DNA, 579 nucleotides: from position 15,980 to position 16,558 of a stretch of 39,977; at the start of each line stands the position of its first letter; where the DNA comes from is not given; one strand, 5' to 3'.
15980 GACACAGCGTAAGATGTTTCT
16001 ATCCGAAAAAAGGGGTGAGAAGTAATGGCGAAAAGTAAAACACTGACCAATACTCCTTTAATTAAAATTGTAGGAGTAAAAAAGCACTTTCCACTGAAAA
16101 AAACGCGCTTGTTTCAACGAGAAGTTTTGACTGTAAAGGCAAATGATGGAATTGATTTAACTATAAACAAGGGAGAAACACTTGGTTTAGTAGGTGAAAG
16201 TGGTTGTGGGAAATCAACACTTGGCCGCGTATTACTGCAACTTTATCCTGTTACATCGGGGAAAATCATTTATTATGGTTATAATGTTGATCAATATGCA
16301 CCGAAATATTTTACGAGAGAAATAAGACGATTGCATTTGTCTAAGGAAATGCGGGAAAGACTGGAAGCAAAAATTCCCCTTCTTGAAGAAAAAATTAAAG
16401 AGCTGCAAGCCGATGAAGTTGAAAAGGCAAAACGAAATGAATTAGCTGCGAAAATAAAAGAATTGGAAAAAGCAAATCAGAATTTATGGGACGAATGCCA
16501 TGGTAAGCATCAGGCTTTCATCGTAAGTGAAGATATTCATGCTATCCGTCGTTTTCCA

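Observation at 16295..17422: OppF-type ATPase split between Walker A and the Q-loop by a coiled-coil insertion of about 375 aa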

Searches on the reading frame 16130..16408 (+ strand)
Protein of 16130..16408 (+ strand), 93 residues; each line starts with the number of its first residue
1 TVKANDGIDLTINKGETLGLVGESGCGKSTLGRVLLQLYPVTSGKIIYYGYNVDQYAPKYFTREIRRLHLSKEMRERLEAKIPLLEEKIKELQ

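Call 48: find_homologous_proteins(query=A4, max_evalue=0.00001)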
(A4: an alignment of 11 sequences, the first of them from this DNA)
Query A4 (11 sequences) (93 aa, profile of the alignment): 7723 proteins with E <= 0.00001 among 8000 candidates; the best 120 are listed.
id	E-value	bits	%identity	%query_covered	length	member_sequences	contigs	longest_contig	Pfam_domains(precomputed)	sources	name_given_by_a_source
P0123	1.1e-35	139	54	91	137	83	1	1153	PF00005.34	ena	-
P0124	5.5e-34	134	59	86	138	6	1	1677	PF00005.34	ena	-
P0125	2.3e-33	132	59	92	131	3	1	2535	PF00005.34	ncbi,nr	ncbi:MAG: ATP-binding cassette domain-containing protein, partial [Oscillospiraceae bacterium]|nr:AT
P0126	3.4e-33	131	55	91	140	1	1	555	PF00005.34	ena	-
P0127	4.2e-33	131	53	92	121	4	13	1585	PF00005.34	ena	-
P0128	5.1e-33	131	54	98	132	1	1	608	PF00005.34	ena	-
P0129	7.7e-33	130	55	99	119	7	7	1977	PF00005.34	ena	-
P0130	8.6e-33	130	53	92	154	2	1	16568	PF00005.34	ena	-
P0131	1.0e-32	130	54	98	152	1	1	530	PF00005.34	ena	-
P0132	1.4e-32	129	60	92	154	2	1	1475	PF00005.34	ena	-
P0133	1.6e-32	129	52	94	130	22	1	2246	PF00005.34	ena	-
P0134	1.9e-32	129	53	92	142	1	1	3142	PF00005.34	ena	-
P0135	2.1e-32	129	54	94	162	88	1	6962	PF00005.34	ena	-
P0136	2.2e-32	129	62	81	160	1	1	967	PF00005.34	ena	-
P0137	2.2e-32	129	50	92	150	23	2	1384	PF00005.34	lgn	-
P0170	9.3e-31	123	58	82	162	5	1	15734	PF00005.34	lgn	-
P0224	7.6e-29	117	52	100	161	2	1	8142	PF00005.34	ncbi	ncbi:MAG: ATP-binding cassette domain-containing protein, partial [Sphaerochaetaceae bacterium]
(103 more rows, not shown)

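Call 52: find_encoding_contigs(protein=P0224, flank=8000, max_places=2)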
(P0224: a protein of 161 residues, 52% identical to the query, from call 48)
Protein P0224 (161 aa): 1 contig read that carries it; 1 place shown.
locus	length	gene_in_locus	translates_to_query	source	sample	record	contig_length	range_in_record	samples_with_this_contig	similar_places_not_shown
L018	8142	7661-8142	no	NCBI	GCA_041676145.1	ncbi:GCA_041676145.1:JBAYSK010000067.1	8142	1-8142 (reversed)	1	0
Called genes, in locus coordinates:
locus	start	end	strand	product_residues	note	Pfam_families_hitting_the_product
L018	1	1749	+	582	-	PF04851:ResIII (faint), PF13245:AAA_19 (weak), PF13401:AAA_22 (weak), PF09848:SLFN-g3_helicase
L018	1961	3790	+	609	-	PF00496:SBP_bac_5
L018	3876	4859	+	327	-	PF19300:BPD_transp_1_N, PF00528:BPD_transp_1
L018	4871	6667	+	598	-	PF12911:OppC_N, PF25390:WD40_RLD, PF00415:RCC1 (faint), PF13540:RCC1_2, PF25390:WD40_RLD, PF13540:RCC1_2, PF00528:BPD_transp_1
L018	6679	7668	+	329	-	PF00005:ABC_tran, PF13304:AAA_21, PF08352:oligo_HPY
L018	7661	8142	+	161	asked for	PF00005:ABC_tran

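Call 53: find_encoding_contigs(protein=P0170, flank=8000, max_places=2)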
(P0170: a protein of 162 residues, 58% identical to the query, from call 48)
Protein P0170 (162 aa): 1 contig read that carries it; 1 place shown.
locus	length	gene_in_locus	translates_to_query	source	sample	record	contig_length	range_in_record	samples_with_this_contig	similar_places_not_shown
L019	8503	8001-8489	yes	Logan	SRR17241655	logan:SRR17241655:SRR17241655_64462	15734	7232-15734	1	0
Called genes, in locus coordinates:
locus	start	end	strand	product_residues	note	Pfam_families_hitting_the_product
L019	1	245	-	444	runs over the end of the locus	PF18073:Zn_ribbon_LapB, PF03796:DnaB_C (weak), PF06745:ATPase, PF13481:AAA_25, PF23442:DUF7125, PF25199:nSTAND_NTPase5 (faint), PF13541:ChlI, PF05362:Lon_C (weak)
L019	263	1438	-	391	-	-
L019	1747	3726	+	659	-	PF00496:SBP_bac_5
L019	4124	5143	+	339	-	PF19300:BPD_transp_1_N, PF00528:BPD_transp_1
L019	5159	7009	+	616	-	PF12911:OppC_N, PF25390:WD40_RLD, PF13540:RCC1_2, PF00528:BPD_transp_1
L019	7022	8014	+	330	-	PF00005:ABC_tran, PF13304:AAA_21 (weak), PF08352:oligo_HPY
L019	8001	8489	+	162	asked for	PF00005:ABC_tran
